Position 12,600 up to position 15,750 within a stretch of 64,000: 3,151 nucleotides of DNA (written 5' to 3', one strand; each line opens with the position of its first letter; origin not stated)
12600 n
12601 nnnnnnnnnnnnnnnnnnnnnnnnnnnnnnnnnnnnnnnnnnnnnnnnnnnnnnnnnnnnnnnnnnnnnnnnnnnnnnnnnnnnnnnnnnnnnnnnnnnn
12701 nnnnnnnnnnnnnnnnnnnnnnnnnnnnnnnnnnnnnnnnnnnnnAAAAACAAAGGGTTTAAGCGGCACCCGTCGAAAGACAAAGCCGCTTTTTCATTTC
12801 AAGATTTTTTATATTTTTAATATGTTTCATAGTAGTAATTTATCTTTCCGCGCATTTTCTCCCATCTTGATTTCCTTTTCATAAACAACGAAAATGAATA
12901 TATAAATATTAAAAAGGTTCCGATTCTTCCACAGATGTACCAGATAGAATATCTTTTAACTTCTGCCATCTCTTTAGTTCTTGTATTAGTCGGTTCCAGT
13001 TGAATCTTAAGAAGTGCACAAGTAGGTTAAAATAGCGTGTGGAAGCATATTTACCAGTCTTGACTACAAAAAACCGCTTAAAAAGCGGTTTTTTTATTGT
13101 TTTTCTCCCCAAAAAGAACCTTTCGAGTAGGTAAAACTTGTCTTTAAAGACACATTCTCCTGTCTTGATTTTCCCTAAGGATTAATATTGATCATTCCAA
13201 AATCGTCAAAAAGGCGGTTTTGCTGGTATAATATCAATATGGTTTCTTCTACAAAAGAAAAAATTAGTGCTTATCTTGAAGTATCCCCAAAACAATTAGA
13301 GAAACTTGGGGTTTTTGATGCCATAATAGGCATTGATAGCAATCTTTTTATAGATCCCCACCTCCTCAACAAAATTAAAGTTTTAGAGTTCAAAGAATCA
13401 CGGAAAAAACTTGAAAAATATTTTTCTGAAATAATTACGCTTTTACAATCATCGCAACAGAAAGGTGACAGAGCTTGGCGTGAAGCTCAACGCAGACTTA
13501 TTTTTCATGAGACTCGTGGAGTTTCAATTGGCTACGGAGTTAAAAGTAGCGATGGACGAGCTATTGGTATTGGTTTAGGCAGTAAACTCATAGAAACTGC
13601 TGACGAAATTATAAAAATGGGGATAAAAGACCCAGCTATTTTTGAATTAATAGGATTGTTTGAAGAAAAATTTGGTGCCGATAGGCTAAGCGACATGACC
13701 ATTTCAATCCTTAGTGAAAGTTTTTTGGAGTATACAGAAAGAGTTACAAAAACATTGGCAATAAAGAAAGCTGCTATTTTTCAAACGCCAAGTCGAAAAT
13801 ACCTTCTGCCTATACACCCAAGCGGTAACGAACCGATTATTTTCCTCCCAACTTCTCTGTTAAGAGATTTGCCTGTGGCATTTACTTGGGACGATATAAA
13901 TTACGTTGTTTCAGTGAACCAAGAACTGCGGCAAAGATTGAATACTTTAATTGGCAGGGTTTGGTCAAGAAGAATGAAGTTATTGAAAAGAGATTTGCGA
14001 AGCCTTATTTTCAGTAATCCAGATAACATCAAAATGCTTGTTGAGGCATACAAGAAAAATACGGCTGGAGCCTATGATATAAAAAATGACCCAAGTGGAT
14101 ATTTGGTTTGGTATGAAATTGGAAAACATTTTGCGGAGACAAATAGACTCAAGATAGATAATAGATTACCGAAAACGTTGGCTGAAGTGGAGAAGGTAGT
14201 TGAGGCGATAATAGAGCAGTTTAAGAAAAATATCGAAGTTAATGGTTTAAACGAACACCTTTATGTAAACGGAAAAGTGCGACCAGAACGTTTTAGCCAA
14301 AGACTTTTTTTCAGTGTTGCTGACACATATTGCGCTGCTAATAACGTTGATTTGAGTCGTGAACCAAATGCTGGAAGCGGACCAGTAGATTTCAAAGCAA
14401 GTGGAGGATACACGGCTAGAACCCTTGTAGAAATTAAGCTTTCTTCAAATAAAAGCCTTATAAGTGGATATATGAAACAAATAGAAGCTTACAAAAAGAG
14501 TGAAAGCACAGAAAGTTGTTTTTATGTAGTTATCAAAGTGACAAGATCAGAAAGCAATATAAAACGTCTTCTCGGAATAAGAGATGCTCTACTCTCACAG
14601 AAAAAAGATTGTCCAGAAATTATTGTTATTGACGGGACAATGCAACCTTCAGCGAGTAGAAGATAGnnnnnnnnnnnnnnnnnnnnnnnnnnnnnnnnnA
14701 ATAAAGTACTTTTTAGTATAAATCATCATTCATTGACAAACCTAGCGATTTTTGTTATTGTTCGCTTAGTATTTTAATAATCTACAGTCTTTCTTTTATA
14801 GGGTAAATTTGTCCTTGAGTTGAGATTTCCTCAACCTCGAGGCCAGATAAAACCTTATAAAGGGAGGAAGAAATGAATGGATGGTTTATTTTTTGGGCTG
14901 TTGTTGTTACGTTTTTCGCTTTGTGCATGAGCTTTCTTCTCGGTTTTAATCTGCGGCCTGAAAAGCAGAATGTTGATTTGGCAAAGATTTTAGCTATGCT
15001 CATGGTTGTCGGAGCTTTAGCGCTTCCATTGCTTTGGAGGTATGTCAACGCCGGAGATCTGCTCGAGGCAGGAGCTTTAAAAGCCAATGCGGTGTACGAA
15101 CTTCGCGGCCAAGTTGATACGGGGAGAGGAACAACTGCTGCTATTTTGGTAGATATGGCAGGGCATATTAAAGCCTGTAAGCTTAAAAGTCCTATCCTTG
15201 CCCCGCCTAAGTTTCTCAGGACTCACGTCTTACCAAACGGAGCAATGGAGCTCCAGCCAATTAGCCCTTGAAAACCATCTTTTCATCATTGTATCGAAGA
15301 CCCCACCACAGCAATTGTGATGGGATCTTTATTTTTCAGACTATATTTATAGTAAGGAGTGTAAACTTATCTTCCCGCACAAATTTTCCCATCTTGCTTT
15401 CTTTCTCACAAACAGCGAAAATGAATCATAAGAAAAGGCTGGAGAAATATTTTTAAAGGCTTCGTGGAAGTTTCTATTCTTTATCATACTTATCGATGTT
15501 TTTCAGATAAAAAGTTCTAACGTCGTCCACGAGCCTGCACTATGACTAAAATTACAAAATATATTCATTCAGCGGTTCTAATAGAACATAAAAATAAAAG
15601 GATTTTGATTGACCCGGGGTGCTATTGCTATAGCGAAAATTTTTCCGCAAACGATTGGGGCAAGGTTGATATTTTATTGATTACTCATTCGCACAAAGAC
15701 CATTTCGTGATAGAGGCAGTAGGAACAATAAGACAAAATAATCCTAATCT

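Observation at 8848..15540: Dispersed ~190-bp repeat family (two full and two partial copies) concentrated in an 8-kb accessory-like segment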

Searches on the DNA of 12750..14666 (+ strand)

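Call 49: search_rna_families(source=window, start=12750, end=13260, threshold=evalue, max_evalue=5)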
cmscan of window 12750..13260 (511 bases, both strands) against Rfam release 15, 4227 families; matches with E-value up to 5: 22.
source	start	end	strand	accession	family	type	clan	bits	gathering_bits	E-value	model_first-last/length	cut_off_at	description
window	13064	13140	+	RF02900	AaHKsRNA82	Gene; sRNA;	-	28.5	51.4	0.024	1-81/81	no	Aggregatibacter sRNA 82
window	13064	13134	-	RF01859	Phe_leader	Cis-reg; leader;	-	25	55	0.061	1-125/125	no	Phenylalanine leader peptide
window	13038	13097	+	RF02891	AgrB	Gene; antisense;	-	24.4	40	0.072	1-84/84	no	ArsR-gov region gene B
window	12985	13098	+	RF00513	Trp_leader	Cis-reg; leader;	-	23.7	41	0.016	1-100/100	no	Tryptophan operon leader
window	13042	13098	+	RF01859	Phe_leader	Cis-reg; leader;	-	23.4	55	0.14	1-125/125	no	Phenylalanine leader peptide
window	13008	13102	+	RF02053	STnc430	Gene; sRNA;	-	21.9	47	0.41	1-162/162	no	Enterobacterial sRNA STnc430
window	13062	13189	-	RF02084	STnc130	Gene; sRNA;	-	21.2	55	0.89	1-135/135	no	Enterobacteria sRNA STnc130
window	13046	13097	+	RF00106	RNAI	Gene; antisense;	-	20.9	47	0.14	1-102/102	no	RNAI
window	13068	13141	+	RF02526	SSRC34_1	Gene; sRNA;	-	20.6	64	2.1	1-128/128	no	Streptococcus sRNA SSRC34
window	13068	13094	-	RF02891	AgrB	Gene; antisense;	-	20.4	40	0.56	55-81/84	no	ArsR-gov region gene B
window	13038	13159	+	RF01770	rimP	Cis-reg; leader;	-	20.3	47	0.74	1-102/102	no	Gammaprotebacteria rimP leader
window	13059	13189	-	RF02069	STnc70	Gene; sRNA;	-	19.7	40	0.1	1-149/149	no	Enterobacterial sRNA STnc70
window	13063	13149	-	RF01480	rli52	Cis-reg;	-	19.4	70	2.3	1-95/95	no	Listeria sRNA rli52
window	13017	13100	+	RF02074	STnc240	Gene; sRNA;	-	19.4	55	2.9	1-77/77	no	Enterobacterial sRNA STnc240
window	13028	13129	-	RF01770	rimP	Cis-reg; leader;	-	18.7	47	1.7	1-102/102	no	Gammaprotebacteria rimP leader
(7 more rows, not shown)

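Call 75: search_rna_families(source=L027, start=2300, end=2829, threshold=evalue, max_evalue=1, show_alignments=2)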
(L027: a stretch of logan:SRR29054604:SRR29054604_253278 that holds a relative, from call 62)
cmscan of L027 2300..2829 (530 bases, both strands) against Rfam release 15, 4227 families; matches with E-value up to 1: 0.
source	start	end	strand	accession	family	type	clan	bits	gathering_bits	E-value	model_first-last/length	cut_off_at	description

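Call 110: search_dna_similar(query=window:12825-13240:+, collection=phages, mode=distant, max_evalue=0.01, max_rows=5)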
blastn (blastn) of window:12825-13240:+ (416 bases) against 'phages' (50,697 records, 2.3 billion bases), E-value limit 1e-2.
No match.

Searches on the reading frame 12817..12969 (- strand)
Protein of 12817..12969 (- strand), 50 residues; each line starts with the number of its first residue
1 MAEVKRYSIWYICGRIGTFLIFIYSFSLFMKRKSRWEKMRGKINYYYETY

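Call 99: list_cluster_members(proteins=[window:12817-12969:-, window:15347-15487:-, window:8864-9052:+, window:8918-9052:+, window:8715-8879:-, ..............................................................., window:9267-9569:+, window:14873-15271:+, window:10848-11015:+])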
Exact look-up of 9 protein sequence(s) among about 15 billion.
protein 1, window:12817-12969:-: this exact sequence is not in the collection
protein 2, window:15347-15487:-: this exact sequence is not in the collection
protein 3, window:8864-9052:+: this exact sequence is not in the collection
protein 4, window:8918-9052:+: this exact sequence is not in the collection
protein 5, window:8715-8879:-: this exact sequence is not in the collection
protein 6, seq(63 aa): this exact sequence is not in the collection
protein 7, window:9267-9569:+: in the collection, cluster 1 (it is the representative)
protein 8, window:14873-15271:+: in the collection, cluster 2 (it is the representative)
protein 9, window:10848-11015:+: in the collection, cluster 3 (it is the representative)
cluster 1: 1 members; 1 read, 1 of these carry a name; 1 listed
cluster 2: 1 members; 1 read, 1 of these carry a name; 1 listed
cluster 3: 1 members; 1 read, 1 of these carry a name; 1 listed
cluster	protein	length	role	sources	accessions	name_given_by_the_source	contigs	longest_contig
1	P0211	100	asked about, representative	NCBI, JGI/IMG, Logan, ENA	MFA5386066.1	MAG: hypothetical protein WC297_00055 [Candidatus Paceibacterota bacterium] | hypothetical protein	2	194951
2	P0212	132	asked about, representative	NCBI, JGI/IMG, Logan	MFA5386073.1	MAG: hypothetical protein WC297_00090 [Candidatus Paceibacterota bacterium] | hypothetical protein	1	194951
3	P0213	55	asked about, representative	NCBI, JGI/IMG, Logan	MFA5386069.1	MAG: hypothetical protein WC297_00070 [Candidatus Paceibacterota bacterium] | hypothetical protein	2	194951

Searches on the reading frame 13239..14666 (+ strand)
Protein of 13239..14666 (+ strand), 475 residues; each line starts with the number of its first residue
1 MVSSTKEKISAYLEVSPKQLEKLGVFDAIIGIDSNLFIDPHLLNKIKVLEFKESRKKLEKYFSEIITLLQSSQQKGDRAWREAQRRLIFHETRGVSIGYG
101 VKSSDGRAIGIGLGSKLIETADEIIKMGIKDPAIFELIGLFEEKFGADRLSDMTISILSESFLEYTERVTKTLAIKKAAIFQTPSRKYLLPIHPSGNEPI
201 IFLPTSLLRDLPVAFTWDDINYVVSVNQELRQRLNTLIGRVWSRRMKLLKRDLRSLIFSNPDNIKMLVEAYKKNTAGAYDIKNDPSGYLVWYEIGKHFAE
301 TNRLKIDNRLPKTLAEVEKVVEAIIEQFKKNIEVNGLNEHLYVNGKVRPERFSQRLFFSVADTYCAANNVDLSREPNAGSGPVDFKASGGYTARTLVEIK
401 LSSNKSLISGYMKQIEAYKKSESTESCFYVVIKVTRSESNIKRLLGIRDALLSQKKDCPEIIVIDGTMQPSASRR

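Call 14: search_protein_families(library=pfam, proteins=[window:13239-14666:+], max_evalue=0.01)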
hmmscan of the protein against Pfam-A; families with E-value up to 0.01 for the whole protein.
window:13239-14666:+ (475 aa): 0 families

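Call 48: search_protein_families(library=padloc, proteins=[window:13239-14666:+], max_evalue=0.01)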
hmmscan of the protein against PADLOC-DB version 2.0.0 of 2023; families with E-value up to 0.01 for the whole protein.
window:13239-14666:+ (475 aa): 1 family
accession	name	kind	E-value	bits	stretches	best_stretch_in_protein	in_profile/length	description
PDLC04597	PDC-M36A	-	2.7e-12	44.2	1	28-219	26-220/457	-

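Call 61: find_homologous_proteins(query=window:13239-14666:+, max_evalue=1e-20)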
Query window:13239-14666:+ (475 aa): 836 proteins with E <= 1e-20 among 8000 candidates; the best 120 are listed.
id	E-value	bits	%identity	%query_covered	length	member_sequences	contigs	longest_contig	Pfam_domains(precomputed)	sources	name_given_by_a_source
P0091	0.0e+0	1044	100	100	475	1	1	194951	PF28130.1,PF28123.1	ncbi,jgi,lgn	ncbi:MAG: hypothetical protein WC297_00085 [Candidatus Paceibacterota bacterium]|jgi:hypothetical pr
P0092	9.2e-226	768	73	99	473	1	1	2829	PF28130.1,PF28123.1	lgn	-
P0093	7.8e-186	636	60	99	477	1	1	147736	PF28130.1,PF28123.1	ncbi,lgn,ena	-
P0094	1.3e-168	579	57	99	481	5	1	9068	PF28130.1,PF28123.1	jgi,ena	-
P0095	2.0e-168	579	56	99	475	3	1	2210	PF28130.1,PF28123.1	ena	-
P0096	2.4e-167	575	57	98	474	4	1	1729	PF28130.1,PF28123.1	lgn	-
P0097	4.8e-167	574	56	98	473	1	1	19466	PF28130.1,PF28123.1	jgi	jgi:hypothetical protein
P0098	1.8e-166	572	56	98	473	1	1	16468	PF28130.1,PF28123.1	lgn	-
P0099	3.3e-166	572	55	99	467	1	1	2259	PF28130.1,PF28123.1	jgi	-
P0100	1.0e-165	570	57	98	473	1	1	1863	PF28130.1,PF28123.1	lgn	-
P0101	2.0e-165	569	56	98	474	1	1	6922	PF28130.1,PF28123.1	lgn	-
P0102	1.7e-164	566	55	99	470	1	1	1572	PF28130.1,PF28123.1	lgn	-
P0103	3.0e-164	565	55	98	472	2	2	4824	PF28130.1,PF28123.1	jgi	-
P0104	2.0e-163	562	55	98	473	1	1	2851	PF28130.1,PF28123.1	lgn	-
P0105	4.1e-163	561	56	99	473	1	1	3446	PF28130.1,PF28123.1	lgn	-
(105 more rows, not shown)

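Call 62: find_encoding_contigs(protein=P0092, flank=5000, max_places=5)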
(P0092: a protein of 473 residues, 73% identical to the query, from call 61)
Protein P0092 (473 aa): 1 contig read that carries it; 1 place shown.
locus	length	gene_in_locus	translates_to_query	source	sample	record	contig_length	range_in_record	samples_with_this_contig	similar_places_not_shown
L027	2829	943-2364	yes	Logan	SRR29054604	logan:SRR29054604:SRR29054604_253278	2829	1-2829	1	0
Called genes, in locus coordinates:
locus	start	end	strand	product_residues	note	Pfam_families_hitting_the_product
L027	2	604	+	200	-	?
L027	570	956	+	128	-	PF03852:Vsr, PF18741:MTES_1575 (faint), PF04480:DUF559 (weak)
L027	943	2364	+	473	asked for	PF28123:DUF8370, PF28130:DUF8371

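Call 63: find_encoding_contigs(protein=P0093, flank=10000, max_places=3)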
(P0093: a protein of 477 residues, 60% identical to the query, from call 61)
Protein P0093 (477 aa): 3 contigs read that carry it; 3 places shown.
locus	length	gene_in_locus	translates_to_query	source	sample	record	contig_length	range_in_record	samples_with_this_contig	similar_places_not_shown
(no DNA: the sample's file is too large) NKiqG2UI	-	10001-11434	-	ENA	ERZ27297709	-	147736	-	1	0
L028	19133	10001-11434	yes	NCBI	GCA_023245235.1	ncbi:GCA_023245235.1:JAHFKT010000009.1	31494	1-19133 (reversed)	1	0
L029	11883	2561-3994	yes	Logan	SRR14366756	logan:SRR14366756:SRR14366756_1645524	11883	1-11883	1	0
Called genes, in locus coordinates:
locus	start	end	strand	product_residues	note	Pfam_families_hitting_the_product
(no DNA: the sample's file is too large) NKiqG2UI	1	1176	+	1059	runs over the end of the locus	-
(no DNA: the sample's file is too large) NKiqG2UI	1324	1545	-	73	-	PF12728:HTH_17, PF00376:MerR, PF13411:MerR_1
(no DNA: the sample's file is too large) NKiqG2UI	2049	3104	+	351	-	-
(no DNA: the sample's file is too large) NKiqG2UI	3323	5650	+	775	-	PF13174:TPR_6 (faint), PF14559:TPR_19 (faint), PF21033:RMD1-3 (faint), PF13424:TPR_12 (faint), PF00515:TPR_1 (faint), PF07719:TPR_2 (faint), PF13414:TPR_11 (weak), PF13432:TPR_16 (weak), +4 more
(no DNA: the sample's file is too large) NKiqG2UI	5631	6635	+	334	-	PF02618:YceG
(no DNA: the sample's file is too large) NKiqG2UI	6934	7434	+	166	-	PF00466:Ribosomal_L10, PF27436:RL10_C (faint)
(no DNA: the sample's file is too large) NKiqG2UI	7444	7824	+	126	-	PF16320:Ribosomal_L12_N, PF00542:Ribosomal_L12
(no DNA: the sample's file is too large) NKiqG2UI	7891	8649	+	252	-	PF00239:Resolvase, PF07508:Recombinase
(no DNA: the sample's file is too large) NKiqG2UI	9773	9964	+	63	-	-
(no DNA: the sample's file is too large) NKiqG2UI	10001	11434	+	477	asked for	PF28123:DUF8370, PF28130:DUF8371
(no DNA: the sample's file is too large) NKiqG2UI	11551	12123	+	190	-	PF00717:Peptidase_S24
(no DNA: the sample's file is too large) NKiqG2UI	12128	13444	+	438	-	PF00817:IMS, PF11799:IMS_C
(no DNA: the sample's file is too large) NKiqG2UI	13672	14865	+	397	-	PF00145:DNA_methylase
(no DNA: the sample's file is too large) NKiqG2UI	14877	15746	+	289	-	PF18643:RE_BsaWI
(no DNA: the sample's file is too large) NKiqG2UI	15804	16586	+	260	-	PF00075:RNase_H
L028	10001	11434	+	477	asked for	PF28123:DUF8370, PF28130:DUF8371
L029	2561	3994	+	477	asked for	PF28123:DUF8370, PF28130:DUF8371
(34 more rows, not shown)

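Call 83: search_protein_families(library=ncbifam, proteins=[window:13239-14666:+], max_evalue=0.001)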
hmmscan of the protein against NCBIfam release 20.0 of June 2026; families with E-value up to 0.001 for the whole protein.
window:13239-14666:+ (475 aa): 0 families

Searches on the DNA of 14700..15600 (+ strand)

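Call 50: search_rna_families(source=window, start=14700, end=15600, threshold=evalue, max_evalue=5)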
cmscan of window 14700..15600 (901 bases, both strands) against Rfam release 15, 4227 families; matches with E-value up to 5: 3.
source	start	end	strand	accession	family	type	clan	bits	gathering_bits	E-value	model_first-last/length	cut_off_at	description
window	15297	15362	-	RF01416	NrrF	Gene; antisense;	-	19.2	60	0.31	1-160/160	no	NrrF RNA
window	15298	15394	-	RF01822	RsaJ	Gene; sRNA;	-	18.1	100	0.085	1-287/287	no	RNA Staph. aureus A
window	14788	14868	+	RF04133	MIR2646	Gene; miRNA;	-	13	245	4.7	1-256/256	no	MIR2646 microRNA precursor family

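Call 111: search_dna_similar(query=window:15340-15545:+, collection=plasmids, mode=distant, max_evalue=0.01, max_rows=5)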
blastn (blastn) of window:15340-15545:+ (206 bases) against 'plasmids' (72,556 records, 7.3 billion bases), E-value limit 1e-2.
No match.
